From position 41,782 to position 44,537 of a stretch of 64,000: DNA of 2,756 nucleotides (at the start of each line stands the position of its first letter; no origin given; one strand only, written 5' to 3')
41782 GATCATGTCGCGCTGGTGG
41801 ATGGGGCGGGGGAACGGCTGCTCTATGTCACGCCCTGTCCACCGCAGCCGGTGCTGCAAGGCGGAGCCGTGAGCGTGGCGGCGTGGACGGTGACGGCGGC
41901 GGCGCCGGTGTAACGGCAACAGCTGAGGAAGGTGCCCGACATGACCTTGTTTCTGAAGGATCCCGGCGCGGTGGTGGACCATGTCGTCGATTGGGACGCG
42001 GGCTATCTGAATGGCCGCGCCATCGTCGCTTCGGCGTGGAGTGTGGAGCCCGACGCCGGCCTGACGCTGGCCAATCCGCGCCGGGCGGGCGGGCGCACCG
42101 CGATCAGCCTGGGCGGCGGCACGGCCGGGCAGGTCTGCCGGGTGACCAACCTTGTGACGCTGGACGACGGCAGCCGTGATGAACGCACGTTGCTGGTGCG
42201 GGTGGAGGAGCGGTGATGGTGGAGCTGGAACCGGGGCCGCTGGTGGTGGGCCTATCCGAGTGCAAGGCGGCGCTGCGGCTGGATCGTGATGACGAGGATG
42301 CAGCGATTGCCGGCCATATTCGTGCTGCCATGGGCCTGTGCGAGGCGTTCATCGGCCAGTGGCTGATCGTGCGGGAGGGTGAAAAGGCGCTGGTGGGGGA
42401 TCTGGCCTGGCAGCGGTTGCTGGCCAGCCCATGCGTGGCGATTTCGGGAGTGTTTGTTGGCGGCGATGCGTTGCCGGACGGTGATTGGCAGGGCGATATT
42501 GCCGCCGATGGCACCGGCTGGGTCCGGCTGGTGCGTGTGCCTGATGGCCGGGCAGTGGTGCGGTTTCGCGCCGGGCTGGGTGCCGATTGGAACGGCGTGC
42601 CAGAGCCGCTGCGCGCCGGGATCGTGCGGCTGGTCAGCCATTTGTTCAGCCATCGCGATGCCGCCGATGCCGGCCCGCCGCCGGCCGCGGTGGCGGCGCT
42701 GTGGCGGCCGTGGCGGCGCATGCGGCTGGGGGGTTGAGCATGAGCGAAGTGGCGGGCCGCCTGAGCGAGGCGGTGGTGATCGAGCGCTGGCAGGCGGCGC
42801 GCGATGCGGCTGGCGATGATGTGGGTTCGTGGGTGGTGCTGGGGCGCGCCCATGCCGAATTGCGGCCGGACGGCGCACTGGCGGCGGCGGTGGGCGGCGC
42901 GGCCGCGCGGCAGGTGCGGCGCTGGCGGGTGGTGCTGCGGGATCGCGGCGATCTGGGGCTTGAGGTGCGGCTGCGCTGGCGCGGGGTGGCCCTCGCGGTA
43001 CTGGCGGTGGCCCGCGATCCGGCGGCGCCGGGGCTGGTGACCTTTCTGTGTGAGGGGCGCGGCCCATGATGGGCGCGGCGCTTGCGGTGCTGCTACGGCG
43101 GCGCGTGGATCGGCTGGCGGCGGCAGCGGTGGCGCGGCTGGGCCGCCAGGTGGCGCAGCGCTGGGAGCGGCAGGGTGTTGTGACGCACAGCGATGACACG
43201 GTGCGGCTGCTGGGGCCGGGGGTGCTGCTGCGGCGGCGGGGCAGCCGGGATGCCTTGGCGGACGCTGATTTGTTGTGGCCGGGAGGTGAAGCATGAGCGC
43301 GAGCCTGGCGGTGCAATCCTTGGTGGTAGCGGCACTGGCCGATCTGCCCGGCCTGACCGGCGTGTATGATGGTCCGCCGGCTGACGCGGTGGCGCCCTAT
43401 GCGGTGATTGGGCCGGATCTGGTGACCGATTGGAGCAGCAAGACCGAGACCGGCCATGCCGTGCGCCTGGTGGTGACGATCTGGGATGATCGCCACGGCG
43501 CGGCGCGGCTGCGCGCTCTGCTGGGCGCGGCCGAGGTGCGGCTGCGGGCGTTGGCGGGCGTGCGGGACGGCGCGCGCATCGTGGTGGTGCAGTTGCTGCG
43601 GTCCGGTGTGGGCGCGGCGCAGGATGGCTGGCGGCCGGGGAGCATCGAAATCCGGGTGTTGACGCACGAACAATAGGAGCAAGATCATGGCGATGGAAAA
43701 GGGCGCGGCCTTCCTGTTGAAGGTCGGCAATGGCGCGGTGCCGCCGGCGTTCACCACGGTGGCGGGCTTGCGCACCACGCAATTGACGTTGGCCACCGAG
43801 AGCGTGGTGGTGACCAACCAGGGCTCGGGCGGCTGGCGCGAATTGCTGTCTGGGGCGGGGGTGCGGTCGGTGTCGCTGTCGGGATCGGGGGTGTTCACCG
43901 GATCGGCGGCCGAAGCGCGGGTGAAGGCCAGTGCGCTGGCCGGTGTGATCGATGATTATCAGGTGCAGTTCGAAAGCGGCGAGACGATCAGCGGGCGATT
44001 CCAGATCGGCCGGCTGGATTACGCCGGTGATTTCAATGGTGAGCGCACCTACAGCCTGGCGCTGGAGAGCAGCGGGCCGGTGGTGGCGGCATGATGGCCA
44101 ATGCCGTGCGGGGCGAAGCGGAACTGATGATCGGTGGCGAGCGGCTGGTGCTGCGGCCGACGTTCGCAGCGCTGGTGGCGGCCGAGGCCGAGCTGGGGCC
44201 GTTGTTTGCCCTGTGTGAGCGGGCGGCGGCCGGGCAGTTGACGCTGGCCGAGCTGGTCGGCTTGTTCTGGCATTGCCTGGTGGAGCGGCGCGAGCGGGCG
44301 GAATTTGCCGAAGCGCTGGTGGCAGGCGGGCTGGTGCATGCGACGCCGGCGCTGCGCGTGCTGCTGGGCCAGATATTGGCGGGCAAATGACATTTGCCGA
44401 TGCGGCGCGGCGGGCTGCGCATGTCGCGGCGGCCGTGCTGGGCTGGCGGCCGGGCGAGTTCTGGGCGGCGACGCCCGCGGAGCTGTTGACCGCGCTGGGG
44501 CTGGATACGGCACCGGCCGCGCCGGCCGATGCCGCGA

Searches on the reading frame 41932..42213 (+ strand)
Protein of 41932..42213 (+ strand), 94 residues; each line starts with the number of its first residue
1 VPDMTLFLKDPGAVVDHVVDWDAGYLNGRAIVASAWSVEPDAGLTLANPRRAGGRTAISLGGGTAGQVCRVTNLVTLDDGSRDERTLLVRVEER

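Call 3: search_protein_families(library=pfam, proteins=[window:41932-42213:+], max_evalue=1)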
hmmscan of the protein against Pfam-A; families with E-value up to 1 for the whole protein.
window:41932-42213:+ (94 aa): 1 family
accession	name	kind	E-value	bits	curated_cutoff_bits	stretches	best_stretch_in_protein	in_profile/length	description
PF23148.1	Gp77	-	8.9e-23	81.1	27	1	9-90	1-84/84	Podophage GP4 fiber-tail adaptor protein gp77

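Call 4: search_protein_families(library=phrogs, proteins=[window:41932-42213:+], max_evalue=0.1)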
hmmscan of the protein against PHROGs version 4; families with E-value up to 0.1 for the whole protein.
window:41932-42213:+ (94 aa): 1 family
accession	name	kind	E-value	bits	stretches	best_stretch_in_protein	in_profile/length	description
phrog_4137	-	unknown function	6.1e-09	36.5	1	6-93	261-348/349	-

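Call 8: search_protein_families(library=ncbifam, proteins=[window:41932-42213:+], max_evalue=1)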
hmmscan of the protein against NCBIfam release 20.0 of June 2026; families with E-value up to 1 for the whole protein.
window:41932-42213:+ (94 aa): 0 families

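Call 24: search_solved_structures(query=window:41932-42213:+, max_evalue=1, show_alignments=2)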
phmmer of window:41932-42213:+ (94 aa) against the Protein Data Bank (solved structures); distinct sequences matched with E-value up to 1: 0.

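Call 49: find_homologous_proteins(query=window:41932-42213:+, max_evalue=0.001)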
Query window:41932-42213:+ (94 aa): 14 proteins with E <= 0.001 among 17 candidates.
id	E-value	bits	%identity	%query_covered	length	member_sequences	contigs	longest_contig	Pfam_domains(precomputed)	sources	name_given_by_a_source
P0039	3.3e-49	183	95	97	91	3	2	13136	PF23148.2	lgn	-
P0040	1.0e-42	162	85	97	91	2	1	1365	PF23148.2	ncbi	-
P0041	3.7e-42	160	82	97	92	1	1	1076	PF23148.2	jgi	jgi:hypothetical protein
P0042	1.3e-40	155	79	97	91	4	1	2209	PF23148.2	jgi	jgi:hypothetical protein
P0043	1.8e-40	155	79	97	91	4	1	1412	PF23148.2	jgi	jgi:hypothetical protein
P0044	5.7e-39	150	79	97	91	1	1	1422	PF23148.2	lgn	-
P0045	2.7e-38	148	80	97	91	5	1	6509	PF23148.2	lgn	-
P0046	6.2e-38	147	77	97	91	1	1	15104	PF23148.2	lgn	-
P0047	2.7e-37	145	78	97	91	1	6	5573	PF23148.2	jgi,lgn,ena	jgi:hypothetical protein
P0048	3.9e-37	144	76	97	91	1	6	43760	PF23148.2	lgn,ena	-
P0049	5.2e-37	144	77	97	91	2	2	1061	PF23148.2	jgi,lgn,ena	jgi:hypothetical protein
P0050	2.6e-35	138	70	97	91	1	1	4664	PF23148.2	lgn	-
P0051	9.4e-31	124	69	97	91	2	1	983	PF23148.2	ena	-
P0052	4.4e-24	102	61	97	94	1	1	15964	PF23148.2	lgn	-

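Call 50: find_encoding_contigs(protein=P0048, flank=10000, max_places=2)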
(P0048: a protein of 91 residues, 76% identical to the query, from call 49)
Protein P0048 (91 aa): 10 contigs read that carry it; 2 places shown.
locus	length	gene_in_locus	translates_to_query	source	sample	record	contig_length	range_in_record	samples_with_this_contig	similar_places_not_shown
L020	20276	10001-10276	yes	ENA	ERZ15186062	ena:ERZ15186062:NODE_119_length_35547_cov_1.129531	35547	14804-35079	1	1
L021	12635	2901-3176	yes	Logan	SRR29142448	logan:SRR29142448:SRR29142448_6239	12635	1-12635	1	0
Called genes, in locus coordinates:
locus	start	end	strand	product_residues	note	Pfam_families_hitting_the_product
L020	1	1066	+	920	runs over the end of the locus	PF02739:5_3_exonuc_N, PF01367:5_3_exonuc, PF01612:DNA_pol_A_exo1, PF00476:DNA_pol_A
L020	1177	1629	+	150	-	-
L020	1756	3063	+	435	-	PF03237:Terminase_6N, PF17289:Terminase_6C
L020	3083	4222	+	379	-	PF04860:Phage_portal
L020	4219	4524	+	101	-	PF19622:DUF6127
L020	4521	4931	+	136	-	PF04586:Peptidase_S78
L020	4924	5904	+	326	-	PF05065:Phage_capsid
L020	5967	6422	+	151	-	-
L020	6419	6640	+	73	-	-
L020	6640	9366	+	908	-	-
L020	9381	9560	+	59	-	-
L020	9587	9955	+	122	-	-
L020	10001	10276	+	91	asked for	PF23148:Gp77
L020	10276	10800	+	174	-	-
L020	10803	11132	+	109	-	PF05521:Phage_HCP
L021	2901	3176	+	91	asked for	PF23148:Gp77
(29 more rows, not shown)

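Call 51: find_encoding_contigs(protein=P0052, flank=10000, max_places=2)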
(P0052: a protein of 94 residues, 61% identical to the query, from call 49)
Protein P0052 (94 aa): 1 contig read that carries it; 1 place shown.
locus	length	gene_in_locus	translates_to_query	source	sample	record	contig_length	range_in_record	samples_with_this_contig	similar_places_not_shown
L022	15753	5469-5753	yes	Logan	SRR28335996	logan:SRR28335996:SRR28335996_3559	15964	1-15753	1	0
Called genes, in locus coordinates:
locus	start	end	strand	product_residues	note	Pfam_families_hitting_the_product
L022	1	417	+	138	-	?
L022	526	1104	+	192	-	-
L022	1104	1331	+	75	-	-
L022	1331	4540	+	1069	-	PF05345:He_PIG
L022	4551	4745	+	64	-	-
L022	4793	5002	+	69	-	-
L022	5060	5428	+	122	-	-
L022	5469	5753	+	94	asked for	PF23148:Gp77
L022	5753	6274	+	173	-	-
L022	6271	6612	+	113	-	PF05521:Phage_HCP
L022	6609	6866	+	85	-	-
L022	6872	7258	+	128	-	PF11367:Tail_completion_gp17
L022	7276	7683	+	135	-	PF06199:Phage_tail_2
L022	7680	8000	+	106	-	PF11836:Phage_TAC_11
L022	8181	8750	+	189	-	-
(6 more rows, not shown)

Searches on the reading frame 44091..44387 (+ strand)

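Call 46: search_protein_families(library=pfam, proteins=[window:44091-44387:+], max_evalue=0.01)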
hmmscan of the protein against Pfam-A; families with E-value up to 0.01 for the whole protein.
window:44091-44387:+ (99 aa): 1 family
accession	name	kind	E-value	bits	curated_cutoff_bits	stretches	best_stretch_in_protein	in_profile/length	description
PF11836.14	Phage_TAC_11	-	2.3e-19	69.7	27.8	1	7-98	1-96/96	Phage tail tube protein, GTA-gp10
